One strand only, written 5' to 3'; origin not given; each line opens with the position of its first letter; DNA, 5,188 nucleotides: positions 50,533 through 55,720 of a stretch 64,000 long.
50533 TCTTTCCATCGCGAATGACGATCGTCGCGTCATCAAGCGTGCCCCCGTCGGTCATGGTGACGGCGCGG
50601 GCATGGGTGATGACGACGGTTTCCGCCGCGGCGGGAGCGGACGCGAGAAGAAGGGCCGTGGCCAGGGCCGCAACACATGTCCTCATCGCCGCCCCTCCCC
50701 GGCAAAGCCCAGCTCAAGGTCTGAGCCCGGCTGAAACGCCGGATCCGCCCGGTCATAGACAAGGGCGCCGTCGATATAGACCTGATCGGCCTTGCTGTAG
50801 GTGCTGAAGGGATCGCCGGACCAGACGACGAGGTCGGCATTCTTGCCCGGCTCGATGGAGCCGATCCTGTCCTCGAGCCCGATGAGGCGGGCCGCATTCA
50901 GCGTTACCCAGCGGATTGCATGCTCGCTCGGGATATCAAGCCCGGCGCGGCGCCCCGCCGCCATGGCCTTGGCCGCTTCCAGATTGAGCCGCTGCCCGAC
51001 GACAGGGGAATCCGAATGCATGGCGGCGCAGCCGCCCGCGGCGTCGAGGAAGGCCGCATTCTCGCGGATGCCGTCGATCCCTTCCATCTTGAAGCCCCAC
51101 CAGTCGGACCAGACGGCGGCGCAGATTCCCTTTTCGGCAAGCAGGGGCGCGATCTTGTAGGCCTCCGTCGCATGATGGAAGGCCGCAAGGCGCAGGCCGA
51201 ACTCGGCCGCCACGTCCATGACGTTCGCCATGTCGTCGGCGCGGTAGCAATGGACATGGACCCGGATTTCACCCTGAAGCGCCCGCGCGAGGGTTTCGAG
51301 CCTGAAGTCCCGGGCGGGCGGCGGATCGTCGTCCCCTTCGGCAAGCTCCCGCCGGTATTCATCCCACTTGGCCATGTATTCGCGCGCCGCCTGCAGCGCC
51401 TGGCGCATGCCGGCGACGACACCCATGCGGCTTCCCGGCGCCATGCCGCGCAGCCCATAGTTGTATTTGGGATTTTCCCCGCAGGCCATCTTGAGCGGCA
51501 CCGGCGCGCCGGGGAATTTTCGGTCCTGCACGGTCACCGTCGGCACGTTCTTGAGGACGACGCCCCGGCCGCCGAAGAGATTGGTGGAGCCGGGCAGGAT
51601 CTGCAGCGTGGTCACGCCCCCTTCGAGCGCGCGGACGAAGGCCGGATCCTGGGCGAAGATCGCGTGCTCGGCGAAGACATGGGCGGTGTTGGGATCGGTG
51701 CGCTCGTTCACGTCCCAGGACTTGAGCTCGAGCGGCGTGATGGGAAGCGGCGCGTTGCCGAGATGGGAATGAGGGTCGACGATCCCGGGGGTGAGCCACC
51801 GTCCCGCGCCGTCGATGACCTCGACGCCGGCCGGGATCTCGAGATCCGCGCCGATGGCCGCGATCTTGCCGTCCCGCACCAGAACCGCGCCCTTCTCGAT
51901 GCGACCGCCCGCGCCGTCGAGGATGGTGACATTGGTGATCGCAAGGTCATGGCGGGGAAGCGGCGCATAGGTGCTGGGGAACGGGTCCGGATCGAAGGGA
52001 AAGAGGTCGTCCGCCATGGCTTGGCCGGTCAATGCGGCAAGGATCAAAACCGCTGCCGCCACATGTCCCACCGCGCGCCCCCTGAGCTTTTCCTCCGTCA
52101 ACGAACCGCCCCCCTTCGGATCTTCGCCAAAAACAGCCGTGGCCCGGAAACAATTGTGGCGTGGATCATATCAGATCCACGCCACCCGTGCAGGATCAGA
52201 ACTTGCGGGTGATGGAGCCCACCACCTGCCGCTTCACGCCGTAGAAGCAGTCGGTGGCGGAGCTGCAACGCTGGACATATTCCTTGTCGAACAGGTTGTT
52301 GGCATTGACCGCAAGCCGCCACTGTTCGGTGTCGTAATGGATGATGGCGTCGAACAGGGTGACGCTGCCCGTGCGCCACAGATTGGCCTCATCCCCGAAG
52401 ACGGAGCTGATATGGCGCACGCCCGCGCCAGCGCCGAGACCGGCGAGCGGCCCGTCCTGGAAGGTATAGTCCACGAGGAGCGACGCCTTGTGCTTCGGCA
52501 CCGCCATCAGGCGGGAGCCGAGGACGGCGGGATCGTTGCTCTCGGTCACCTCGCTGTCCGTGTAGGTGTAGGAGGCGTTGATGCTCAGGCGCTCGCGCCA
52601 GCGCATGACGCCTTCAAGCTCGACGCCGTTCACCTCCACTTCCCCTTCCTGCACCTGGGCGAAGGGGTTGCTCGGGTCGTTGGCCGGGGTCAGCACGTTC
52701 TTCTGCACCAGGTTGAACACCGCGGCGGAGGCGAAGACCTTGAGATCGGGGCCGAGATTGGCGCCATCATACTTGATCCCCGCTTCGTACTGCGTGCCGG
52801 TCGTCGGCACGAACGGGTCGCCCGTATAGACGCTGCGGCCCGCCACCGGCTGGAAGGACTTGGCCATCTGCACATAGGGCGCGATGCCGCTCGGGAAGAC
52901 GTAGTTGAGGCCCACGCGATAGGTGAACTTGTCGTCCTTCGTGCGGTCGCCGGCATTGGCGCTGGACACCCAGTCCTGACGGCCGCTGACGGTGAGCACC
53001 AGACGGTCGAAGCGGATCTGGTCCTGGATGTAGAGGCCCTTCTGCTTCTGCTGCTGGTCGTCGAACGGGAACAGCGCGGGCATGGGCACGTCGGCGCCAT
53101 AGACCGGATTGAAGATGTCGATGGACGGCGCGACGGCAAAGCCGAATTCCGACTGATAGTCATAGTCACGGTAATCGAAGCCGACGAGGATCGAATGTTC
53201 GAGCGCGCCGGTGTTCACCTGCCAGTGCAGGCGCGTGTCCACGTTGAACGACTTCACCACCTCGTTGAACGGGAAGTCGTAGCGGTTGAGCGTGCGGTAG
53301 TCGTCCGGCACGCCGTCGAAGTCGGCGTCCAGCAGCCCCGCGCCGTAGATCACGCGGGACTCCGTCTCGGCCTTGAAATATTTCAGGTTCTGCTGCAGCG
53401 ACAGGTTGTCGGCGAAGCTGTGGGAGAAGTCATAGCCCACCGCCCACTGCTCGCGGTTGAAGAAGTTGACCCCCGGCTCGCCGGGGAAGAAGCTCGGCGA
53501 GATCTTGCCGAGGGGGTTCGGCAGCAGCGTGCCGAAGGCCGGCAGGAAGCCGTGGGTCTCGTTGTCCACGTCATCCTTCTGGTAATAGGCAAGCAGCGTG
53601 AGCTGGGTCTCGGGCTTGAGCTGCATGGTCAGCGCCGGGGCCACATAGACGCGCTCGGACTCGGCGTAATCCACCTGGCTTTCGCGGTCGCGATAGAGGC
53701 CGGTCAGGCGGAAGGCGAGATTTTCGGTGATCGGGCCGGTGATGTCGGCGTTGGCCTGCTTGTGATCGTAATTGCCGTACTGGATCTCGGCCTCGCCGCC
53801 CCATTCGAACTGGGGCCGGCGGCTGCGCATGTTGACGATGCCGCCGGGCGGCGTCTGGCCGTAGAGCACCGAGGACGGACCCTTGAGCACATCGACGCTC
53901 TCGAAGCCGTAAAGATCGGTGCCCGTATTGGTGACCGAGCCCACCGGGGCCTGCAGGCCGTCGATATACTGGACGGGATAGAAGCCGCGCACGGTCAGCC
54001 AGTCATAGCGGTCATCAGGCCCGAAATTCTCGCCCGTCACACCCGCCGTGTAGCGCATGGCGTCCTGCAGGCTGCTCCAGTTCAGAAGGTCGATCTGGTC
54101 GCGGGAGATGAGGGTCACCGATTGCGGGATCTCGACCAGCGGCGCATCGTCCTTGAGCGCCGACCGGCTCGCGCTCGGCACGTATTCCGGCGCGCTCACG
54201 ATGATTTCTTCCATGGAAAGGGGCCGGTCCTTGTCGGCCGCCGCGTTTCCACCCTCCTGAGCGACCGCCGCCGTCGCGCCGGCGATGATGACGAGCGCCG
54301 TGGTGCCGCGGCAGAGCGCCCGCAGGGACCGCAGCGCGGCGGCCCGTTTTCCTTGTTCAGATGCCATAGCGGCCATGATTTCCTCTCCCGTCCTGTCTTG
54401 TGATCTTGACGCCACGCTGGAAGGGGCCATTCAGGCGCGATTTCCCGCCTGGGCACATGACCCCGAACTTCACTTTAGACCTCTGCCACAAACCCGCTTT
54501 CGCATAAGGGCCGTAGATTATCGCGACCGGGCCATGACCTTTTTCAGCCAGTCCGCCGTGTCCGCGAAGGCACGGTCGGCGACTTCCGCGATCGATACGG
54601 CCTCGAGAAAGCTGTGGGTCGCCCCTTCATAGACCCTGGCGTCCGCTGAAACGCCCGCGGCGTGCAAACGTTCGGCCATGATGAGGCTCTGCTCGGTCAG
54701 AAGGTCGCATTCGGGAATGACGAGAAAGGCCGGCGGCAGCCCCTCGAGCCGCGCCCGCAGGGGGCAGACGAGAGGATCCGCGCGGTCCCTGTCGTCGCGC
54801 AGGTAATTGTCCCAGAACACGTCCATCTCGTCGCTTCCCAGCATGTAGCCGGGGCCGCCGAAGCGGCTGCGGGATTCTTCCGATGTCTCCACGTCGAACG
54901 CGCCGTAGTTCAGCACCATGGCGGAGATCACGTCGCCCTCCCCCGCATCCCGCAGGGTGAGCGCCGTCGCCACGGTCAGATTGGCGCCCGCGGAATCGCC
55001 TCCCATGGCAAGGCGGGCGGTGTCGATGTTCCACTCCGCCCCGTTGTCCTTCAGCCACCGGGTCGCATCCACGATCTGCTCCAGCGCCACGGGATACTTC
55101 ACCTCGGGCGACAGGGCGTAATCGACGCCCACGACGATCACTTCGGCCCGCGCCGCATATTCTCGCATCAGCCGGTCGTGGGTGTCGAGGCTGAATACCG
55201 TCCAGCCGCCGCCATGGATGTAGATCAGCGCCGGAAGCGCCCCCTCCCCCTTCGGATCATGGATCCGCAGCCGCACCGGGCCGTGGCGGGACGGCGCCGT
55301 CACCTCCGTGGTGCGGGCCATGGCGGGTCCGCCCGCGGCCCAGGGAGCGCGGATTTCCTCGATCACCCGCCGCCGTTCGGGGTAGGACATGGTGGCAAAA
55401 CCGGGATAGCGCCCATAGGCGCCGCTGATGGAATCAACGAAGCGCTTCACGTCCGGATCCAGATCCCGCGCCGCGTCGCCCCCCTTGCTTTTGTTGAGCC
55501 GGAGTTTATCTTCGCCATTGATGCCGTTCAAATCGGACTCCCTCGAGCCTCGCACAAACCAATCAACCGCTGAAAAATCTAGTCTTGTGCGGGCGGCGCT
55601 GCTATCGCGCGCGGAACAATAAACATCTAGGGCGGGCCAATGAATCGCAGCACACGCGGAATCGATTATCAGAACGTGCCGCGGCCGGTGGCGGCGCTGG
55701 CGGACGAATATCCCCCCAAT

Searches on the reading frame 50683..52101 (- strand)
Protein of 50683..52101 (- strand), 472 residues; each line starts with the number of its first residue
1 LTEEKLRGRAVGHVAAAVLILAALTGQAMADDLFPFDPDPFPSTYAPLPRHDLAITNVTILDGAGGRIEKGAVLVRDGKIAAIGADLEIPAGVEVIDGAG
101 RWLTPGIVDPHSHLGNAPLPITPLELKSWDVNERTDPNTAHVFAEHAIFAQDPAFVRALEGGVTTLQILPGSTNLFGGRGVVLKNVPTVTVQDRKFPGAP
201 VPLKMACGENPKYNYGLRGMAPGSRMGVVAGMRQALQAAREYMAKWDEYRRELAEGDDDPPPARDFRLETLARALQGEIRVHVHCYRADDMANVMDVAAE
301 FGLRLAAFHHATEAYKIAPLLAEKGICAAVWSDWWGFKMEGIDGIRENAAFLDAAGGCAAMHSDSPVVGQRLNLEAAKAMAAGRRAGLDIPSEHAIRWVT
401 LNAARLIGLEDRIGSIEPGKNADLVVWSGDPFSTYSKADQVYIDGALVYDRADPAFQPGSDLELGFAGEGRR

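Call 40: search_protein_families(library=pfam, proteins=[window:50683-52101:-])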
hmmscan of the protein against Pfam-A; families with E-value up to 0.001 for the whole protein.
window:50683-52101:- (472 aa): 2 families
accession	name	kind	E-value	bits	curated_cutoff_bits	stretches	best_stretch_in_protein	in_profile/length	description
PF07969.17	Amidohydro_3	-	1e-17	65.2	29.7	1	270-449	267-472/472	Amidohydrolase family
PF01979.26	Amidohydro_1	-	2.3e-17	63.7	25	1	103-442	2-339/345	Amidohydrolase family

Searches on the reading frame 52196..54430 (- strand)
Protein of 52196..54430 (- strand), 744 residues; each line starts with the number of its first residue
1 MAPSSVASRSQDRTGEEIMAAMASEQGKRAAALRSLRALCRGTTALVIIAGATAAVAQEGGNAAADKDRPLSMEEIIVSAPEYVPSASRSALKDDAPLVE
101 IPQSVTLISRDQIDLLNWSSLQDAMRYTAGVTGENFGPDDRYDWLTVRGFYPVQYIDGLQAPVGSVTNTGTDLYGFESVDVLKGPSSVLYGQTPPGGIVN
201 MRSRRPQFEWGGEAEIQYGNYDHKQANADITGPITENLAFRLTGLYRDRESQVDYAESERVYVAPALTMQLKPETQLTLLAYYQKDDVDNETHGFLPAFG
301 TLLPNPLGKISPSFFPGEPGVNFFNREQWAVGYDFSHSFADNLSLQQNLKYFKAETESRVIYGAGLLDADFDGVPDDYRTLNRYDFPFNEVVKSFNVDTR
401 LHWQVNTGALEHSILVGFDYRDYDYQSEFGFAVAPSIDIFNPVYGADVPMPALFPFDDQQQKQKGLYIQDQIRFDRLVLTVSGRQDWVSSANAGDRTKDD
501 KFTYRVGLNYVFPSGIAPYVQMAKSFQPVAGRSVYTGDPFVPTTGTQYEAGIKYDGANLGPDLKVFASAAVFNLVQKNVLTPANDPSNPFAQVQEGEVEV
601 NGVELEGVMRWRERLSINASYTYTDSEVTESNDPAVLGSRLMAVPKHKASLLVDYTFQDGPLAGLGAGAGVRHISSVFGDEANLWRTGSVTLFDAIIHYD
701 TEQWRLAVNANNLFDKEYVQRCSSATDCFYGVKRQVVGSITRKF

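Call 40: search_protein_families(library=pfam, proteins=[window:52196-54430:-])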
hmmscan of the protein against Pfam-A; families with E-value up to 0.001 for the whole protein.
window:52196-54430:- (744 aa): 3 families
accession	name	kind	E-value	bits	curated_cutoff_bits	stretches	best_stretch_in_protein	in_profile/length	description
PF00593.30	TonB_dep_Rec_b-barrel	-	2e-62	212.9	27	1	278-713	16-436/436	TonB dependent receptor-like, beta-barrel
PF07715.20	Plug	-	3.4e-19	69.8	23.9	1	98-198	2-107/107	TonB-dependent Receptor Plug Domain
PF13505.12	OMP_b-brl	-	0.00079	20.1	28.7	0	601-674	44-112/175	Outer membrane protein beta-barrel domain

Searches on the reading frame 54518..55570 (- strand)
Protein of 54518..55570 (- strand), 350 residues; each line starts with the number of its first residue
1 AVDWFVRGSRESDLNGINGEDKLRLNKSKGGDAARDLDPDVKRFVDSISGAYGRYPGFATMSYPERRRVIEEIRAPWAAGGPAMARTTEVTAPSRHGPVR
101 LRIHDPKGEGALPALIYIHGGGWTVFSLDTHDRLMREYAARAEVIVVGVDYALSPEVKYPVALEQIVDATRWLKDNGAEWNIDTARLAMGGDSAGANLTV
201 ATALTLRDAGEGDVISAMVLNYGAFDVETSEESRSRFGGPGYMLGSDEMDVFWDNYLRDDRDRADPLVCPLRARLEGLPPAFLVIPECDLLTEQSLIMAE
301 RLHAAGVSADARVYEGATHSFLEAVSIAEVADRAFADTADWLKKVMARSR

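Call 40: search_protein_families(library=pfam, proteins=[window:54518-55570:-])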
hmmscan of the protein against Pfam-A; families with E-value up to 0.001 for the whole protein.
window:54518-55570:- (350 aa): 4 families
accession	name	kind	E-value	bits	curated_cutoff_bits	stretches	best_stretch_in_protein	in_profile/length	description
PF07859.19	Abhydrolase_3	-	8.7e-62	209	25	1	115-322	1-209/210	alpha/beta hydrolase fold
PF20434.5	BD-FAE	-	1.1e-17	64.8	26.8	1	106-207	6-111/215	BD-FAE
PF00326.27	Peptidase_S9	-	7e-06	26.1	22.6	1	163-346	45-210/213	Prolyl oligopeptidase family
PF00135.34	COesterase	-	4.1e-05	23.2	27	1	106-211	97-207/515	Carboxylesterase family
